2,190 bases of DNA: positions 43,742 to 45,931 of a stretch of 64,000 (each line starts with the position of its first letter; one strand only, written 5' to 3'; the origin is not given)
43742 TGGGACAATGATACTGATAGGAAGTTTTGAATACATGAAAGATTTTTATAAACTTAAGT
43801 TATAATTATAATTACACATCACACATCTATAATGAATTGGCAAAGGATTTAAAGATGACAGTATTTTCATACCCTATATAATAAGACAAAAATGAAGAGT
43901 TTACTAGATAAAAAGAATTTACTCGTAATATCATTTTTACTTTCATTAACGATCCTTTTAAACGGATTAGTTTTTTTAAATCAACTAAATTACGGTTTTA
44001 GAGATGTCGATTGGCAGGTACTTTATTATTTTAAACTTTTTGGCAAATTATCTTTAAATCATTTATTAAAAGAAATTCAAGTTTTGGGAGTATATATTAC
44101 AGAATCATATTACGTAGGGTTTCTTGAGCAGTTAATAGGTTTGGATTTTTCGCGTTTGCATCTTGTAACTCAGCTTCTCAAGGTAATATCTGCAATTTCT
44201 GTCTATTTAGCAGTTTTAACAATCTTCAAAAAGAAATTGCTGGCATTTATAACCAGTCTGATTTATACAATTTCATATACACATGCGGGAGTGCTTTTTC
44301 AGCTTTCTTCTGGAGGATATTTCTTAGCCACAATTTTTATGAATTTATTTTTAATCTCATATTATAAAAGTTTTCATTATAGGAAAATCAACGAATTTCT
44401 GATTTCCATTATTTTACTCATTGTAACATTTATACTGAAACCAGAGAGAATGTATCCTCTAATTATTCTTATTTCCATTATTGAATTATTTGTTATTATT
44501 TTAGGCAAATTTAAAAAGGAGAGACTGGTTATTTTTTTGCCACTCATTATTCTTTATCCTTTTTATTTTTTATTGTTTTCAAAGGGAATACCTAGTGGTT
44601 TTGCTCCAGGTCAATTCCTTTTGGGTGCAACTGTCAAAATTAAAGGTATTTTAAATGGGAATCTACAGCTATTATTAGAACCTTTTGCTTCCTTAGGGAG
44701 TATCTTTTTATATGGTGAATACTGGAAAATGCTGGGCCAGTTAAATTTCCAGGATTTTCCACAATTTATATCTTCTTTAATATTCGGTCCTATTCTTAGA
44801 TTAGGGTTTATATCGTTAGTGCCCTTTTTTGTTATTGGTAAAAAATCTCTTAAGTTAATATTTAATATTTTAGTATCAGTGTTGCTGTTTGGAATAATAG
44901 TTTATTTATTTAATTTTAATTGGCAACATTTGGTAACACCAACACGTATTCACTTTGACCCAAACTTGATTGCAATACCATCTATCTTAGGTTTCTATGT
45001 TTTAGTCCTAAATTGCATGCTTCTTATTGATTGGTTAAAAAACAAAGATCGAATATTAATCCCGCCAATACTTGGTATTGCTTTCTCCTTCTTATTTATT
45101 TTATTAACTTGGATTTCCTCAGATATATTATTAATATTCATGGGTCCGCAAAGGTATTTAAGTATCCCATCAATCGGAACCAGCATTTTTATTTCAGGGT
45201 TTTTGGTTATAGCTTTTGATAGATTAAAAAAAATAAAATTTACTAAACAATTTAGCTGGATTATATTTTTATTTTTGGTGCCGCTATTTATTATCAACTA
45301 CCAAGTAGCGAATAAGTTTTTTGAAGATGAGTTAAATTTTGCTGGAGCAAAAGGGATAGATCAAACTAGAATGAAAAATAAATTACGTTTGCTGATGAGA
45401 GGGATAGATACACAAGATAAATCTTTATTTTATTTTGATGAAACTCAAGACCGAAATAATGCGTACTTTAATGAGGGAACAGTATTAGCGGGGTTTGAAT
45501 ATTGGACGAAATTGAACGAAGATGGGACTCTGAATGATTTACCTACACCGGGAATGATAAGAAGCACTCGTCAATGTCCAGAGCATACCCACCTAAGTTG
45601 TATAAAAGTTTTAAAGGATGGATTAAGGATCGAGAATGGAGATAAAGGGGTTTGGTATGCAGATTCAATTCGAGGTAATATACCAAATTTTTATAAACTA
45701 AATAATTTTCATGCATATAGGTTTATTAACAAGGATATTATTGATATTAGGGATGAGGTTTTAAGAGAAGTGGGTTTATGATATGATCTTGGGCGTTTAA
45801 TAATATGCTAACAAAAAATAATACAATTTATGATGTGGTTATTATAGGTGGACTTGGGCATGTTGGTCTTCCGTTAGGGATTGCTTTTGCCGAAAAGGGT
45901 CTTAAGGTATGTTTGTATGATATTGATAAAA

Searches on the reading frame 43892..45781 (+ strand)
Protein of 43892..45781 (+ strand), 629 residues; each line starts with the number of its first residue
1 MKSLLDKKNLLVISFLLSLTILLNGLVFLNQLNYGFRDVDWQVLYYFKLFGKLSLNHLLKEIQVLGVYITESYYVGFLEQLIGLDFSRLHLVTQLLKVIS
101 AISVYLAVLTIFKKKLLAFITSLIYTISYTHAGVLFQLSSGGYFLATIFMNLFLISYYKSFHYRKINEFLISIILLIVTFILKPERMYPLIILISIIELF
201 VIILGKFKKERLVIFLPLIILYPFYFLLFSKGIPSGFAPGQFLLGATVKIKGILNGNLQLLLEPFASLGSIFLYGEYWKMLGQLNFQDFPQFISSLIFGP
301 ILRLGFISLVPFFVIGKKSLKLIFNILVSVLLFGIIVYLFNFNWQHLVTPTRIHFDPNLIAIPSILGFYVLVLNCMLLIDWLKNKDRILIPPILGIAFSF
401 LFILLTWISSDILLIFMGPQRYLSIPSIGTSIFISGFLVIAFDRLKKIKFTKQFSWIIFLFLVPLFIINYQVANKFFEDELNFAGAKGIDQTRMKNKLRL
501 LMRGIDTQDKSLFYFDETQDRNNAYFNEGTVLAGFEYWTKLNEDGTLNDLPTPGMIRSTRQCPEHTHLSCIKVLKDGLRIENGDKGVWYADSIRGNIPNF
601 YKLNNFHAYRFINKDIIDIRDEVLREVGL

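Call 9: search_protein_families(library=pfam, proteins=[window:43892-45781:+], max_evalue=0.01)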
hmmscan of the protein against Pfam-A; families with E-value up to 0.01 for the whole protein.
window:43892-45781:+ (629 aa): 0 families

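Call 69: search_protein_families(library=ncbifam, proteins=[window:43892-45778:+], max_evalue=0.01)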
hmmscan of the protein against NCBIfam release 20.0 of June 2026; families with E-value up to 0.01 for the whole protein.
window:43892-45778:+ (629 aa): 1 family
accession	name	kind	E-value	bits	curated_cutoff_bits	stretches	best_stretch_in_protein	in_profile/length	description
NF008492.1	PRK11403.1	exception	0.0023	18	130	0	114-178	8-71/112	inner membrane protein YiaB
